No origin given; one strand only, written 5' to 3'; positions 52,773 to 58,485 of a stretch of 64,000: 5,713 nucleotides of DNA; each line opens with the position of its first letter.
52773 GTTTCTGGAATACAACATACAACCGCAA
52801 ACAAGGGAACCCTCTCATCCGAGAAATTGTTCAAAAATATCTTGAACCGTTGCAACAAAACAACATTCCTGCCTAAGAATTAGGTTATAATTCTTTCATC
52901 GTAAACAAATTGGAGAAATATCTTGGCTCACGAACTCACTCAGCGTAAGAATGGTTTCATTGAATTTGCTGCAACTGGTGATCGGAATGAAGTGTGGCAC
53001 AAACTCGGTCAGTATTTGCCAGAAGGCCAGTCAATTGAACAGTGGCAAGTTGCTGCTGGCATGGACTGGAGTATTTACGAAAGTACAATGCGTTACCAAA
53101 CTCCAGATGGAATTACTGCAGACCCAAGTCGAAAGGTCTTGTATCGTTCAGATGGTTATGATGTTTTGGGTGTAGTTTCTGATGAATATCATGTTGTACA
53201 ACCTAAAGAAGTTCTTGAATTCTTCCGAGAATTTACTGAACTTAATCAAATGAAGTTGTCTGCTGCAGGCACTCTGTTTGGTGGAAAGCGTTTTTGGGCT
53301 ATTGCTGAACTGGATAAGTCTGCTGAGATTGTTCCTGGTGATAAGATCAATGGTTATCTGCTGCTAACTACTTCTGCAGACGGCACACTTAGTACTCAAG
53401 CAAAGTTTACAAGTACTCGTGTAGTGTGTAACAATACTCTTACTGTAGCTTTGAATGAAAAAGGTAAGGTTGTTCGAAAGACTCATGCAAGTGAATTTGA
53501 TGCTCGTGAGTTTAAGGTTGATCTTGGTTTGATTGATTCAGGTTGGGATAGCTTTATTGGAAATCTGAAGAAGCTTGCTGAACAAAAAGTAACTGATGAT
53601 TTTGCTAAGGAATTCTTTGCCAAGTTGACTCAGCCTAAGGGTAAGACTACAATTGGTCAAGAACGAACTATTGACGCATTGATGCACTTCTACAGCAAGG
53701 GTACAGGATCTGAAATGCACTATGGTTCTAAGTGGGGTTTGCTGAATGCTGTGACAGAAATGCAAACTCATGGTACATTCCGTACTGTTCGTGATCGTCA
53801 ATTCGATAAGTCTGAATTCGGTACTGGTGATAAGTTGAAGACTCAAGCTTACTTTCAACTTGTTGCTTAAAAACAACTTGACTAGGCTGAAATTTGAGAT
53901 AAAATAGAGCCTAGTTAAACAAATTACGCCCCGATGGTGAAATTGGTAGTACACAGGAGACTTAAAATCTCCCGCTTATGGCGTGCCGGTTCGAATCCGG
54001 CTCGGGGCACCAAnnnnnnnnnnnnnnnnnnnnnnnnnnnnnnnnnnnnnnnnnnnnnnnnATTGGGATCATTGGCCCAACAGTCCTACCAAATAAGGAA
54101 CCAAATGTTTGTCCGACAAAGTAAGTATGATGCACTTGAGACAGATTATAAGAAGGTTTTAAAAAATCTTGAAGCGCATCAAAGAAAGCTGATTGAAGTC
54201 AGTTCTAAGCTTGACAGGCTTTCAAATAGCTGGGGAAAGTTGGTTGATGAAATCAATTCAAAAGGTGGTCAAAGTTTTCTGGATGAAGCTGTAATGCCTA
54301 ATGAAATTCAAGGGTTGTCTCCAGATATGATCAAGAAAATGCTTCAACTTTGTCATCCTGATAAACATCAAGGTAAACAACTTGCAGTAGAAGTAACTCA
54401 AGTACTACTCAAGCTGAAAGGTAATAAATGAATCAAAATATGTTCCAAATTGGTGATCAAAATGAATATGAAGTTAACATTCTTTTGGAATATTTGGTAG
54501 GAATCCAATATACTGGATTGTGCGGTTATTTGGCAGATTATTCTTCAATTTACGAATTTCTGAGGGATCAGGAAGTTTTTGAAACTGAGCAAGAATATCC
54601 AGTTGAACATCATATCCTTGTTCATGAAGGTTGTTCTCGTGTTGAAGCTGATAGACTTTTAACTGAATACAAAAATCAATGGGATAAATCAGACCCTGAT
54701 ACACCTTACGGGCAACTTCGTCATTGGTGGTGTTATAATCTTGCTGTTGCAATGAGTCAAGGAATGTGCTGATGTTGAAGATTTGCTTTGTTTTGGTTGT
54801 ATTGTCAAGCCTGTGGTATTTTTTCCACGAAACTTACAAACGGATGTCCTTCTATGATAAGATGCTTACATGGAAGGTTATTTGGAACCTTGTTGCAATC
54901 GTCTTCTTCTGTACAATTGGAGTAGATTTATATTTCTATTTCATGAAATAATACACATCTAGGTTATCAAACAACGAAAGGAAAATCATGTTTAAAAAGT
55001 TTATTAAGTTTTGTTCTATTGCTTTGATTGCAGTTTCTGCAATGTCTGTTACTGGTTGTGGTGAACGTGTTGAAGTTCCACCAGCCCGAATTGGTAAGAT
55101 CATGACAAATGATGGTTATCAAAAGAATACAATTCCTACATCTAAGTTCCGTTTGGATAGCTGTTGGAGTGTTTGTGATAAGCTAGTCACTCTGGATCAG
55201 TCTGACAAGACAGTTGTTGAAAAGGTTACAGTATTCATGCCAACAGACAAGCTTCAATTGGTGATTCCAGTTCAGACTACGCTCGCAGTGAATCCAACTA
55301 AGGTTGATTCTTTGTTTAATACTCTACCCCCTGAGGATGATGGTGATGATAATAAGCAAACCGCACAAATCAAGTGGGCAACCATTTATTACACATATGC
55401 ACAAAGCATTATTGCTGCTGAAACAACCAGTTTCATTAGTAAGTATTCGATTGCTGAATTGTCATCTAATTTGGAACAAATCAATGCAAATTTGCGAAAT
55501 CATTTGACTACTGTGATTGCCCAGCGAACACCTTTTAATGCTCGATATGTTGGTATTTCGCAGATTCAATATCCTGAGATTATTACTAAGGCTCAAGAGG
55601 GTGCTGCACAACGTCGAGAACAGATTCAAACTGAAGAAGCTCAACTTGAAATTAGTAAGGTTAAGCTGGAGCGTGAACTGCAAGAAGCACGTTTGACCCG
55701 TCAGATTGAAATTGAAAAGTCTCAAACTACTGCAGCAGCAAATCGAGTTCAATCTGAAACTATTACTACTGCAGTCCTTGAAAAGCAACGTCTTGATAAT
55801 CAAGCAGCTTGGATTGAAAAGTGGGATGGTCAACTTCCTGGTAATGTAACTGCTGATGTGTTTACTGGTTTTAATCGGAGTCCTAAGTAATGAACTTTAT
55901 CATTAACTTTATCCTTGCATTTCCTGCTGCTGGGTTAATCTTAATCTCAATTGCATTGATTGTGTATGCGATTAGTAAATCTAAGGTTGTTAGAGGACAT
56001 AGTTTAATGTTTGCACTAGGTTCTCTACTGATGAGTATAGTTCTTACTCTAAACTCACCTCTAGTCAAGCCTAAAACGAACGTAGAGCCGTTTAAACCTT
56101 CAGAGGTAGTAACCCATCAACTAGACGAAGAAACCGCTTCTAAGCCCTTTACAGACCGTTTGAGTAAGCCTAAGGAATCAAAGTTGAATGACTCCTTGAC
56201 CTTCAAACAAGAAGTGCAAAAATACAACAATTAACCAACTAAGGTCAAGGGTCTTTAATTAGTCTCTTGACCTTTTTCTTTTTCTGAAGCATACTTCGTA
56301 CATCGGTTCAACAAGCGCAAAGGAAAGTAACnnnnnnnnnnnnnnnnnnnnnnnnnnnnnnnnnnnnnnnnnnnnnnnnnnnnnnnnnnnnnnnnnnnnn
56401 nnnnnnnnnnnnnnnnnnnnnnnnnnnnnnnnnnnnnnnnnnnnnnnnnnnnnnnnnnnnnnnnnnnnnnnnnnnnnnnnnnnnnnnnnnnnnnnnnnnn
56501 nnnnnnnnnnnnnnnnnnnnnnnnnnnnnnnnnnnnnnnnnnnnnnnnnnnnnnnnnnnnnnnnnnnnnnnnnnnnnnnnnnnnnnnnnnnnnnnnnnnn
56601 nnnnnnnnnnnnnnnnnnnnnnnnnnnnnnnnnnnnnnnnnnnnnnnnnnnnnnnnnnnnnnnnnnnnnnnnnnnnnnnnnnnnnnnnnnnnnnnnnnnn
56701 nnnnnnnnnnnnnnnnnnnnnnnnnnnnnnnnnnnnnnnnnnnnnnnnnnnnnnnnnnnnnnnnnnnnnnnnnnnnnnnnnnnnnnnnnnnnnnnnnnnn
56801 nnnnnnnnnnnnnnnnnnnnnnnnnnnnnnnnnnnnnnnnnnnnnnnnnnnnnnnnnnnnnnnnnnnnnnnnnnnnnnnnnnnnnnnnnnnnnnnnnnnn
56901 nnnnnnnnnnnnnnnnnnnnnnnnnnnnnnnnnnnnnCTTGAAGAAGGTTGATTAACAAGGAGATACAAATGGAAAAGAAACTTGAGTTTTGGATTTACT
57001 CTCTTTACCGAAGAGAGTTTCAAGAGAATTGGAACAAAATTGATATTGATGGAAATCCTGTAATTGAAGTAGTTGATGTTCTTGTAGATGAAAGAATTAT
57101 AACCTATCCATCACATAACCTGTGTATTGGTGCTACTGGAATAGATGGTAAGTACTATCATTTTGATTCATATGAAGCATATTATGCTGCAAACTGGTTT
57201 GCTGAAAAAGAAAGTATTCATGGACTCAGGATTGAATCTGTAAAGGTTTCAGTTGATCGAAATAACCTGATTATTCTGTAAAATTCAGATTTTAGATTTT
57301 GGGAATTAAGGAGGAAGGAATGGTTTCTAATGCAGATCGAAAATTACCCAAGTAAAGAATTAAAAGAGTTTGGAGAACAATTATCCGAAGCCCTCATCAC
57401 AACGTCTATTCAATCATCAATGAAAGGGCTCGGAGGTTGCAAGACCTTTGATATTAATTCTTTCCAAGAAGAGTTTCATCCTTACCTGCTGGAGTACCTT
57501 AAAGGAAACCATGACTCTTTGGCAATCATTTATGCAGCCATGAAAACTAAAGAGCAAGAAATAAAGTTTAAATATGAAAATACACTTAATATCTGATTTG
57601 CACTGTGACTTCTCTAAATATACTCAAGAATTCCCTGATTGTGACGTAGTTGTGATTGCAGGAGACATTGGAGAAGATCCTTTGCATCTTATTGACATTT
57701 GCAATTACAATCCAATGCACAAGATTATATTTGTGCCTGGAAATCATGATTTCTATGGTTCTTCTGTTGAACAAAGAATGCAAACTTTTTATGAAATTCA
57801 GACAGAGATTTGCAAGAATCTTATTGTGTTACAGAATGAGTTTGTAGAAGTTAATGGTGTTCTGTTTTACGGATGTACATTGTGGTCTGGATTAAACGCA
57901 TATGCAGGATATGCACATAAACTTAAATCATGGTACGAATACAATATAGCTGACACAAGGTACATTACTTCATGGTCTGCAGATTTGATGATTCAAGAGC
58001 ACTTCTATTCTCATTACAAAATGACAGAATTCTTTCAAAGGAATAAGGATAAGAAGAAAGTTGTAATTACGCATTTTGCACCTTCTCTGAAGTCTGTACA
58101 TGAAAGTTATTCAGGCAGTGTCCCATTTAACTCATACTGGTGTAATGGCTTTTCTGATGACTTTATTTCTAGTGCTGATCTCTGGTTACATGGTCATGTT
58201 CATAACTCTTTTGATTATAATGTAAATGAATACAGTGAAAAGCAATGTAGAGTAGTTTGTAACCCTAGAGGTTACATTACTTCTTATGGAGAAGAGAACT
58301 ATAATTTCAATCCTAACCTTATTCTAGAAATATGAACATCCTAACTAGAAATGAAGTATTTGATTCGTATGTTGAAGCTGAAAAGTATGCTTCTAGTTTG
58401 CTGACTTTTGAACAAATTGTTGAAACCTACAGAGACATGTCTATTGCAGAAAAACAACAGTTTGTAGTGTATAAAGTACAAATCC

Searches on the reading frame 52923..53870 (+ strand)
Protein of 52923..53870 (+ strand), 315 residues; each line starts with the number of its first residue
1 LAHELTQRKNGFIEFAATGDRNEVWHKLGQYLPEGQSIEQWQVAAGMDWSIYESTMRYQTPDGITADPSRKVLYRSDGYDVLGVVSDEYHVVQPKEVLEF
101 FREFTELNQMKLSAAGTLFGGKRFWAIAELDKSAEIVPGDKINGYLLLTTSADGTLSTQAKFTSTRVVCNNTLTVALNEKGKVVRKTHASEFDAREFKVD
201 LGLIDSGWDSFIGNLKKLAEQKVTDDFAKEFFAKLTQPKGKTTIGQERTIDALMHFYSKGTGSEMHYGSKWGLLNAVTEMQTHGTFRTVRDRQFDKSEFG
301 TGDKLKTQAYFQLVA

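Call 18: search_protein_families(library=pfam, proteins=[window:52923-53870:+], max_evalue=0.01)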
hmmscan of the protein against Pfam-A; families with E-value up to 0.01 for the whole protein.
window:52923-53870:+ (315 aa): 1 family
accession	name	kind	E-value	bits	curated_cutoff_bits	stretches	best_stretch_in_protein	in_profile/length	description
PF06067.16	DUF932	-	2.3e-50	171.9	23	1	81-292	1-218/227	Domain of unknown function (DUF932)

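Call 34: find_encoding_contigs(protein=window:52923-53870:+, flank=10000, max_places=1)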
Protein window:52923-53870:+ (315 aa): no gene with exactly this product is on record in the collection.

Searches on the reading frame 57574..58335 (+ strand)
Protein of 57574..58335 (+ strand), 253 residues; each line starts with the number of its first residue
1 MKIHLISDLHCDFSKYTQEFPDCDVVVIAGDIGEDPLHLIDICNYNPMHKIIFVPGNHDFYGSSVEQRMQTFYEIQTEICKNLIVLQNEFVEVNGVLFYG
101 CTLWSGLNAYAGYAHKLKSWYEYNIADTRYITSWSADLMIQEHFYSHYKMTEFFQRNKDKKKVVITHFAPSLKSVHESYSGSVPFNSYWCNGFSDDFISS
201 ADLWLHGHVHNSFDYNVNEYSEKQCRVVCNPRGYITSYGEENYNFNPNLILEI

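Call 4: search_protein_families(library=pfam, proteins=[window:57574-58335:+], max_evalue=0.01)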
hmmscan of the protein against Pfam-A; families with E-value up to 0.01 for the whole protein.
window:57574-58335:+ (253 aa): 2 families
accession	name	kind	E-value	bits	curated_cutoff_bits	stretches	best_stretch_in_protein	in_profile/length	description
PF00149.33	Metallophos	-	3.2e-12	47.7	21.5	1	1-211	1-190/191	Calcineurin-like phosphoesterase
PF12850.12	Metallophos_2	-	6.8e-08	33.1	27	1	1-79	1-71/154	Calcineurin-like phosphoesterase superfamily domain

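Call 5: search_protein_families(library=phrogs, proteins=[window:57574-58335:+], max_evalue=0.001)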
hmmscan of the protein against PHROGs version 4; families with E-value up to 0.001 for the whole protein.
window:57574-58335:+ (253 aa): 2 families
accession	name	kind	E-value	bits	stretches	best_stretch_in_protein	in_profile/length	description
phrog_1649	-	other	4.8e-44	151.3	1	1-252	36-305/308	metallo-phosphoesterase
phrog_547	-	other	1.3e-06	28.8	0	22-75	72-128/245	phosphoesterase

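Call 35: search_protein_families(library=ncbifam, proteins=[window:57574-58335:+], max_evalue=0.01)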
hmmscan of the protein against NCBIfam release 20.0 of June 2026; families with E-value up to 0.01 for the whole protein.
window:57574-58335:+ (253 aa): 3 families
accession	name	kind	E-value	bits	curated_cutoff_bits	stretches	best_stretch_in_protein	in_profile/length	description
TIGR00040.1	yfcE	subfamily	0.00012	22.2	56.25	1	1-80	1-79/158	YfcE family phosphodiesterase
TIGR03729.1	acc_ester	subfamily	0.00027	20.4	148.25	1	2-213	1-222/239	putative phosphoesterase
NF053862.1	DS9_1_antiphage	equivalog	0.004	16.1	420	0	48-69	277-298/486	anti-phage phosphoesterase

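Call 63: search_solved_structures(query=window:57574-58335:+, max_evalue=1)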
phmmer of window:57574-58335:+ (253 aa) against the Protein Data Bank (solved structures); distinct sequences matched with E-value up to 1: 0.
